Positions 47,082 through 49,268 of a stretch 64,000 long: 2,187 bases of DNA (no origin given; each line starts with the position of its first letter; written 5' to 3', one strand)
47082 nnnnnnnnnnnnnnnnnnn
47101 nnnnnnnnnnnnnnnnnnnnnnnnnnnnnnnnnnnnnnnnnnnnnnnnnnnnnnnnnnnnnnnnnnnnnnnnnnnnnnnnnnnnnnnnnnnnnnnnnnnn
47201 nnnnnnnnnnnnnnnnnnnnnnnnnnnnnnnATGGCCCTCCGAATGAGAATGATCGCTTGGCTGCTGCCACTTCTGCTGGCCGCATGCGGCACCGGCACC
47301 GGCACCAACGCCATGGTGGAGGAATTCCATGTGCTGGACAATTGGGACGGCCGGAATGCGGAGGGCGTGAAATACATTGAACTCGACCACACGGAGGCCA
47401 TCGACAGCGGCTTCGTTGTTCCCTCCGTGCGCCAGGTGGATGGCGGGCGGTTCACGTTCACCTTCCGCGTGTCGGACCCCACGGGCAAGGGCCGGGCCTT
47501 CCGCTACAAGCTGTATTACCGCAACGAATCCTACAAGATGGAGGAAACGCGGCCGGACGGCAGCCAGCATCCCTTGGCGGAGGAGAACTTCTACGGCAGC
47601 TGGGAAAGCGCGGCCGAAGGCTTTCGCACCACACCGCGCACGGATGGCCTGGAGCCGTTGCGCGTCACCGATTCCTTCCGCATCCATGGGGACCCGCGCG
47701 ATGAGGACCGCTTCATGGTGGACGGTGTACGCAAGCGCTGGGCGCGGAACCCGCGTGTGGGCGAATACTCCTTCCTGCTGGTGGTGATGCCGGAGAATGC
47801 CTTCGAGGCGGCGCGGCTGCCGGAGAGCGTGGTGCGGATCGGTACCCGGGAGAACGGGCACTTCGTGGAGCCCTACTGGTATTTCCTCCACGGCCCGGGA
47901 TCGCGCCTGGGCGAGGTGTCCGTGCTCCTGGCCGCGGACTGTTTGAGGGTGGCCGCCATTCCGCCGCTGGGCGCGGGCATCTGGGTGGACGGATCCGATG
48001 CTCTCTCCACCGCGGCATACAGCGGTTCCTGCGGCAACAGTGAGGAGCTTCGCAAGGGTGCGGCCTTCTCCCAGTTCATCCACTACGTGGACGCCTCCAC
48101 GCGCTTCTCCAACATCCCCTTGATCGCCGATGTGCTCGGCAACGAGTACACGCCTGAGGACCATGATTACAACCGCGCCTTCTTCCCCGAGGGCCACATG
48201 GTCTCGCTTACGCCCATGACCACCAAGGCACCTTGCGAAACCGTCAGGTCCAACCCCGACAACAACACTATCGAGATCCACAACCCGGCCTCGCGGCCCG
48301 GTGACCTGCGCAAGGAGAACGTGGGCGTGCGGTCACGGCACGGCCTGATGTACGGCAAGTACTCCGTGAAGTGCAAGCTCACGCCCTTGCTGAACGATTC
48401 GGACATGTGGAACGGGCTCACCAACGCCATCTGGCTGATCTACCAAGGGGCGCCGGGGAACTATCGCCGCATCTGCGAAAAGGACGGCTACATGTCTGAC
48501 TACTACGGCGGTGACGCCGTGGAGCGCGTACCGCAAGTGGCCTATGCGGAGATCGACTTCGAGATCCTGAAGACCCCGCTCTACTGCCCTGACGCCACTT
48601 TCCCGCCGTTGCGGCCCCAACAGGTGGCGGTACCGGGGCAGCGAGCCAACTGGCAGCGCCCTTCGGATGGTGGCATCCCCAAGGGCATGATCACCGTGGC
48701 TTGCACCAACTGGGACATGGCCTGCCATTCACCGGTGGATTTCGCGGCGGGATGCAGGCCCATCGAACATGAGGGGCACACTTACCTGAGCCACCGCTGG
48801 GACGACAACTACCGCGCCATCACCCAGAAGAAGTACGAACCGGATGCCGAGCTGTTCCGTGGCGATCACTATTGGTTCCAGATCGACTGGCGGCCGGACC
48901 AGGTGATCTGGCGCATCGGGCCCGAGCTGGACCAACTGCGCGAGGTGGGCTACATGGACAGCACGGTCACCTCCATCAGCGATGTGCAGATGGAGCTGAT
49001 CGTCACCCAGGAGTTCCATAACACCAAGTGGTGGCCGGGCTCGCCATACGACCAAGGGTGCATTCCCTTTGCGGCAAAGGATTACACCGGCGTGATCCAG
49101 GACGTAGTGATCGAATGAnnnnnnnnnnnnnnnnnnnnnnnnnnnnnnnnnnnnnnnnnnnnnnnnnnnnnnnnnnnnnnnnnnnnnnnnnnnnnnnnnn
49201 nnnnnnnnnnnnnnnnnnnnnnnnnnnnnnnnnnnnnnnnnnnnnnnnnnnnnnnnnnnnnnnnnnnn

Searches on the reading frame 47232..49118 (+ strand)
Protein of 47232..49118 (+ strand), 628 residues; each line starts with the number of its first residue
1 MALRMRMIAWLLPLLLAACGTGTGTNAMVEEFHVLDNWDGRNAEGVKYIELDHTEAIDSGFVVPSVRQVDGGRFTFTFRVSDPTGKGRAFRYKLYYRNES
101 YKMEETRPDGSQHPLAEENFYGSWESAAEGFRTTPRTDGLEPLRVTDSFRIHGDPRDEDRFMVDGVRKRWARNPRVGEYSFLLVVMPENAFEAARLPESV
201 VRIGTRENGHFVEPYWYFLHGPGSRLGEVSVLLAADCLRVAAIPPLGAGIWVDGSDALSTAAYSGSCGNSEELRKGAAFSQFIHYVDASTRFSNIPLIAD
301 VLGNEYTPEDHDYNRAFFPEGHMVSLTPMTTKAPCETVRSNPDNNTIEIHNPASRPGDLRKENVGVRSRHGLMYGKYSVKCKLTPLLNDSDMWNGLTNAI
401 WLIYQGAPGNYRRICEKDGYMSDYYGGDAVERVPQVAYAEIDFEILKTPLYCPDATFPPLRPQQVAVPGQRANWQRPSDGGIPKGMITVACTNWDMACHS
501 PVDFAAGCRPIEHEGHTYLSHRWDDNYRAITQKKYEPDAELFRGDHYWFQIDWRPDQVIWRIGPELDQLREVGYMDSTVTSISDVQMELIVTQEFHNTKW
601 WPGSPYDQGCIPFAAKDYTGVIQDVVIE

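Call 9: search_protein_families(library=pfam, proteins=[window:47232-49118:+], max_evalue=0.001)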
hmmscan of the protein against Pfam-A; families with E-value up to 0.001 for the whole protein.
window:47232-49118:+ (628 aa): 0 families

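Call 29: search_protein_families(library=pfam, proteins=[window:47232-49118:+], max_evalue=10)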
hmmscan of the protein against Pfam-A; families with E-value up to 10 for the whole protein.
window:47232-49118:+ (628 aa): 2 families
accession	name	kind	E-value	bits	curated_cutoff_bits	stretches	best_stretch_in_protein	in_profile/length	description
PF00722.28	Glyco_hydro_16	-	0.12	12.3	22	0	353-404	28-65/175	Glycosyl hydrolases family 16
PF08234.17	Spindle_Spc25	-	0.13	13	22.3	1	69-109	2-42/73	Chromosome segregation protein Spc25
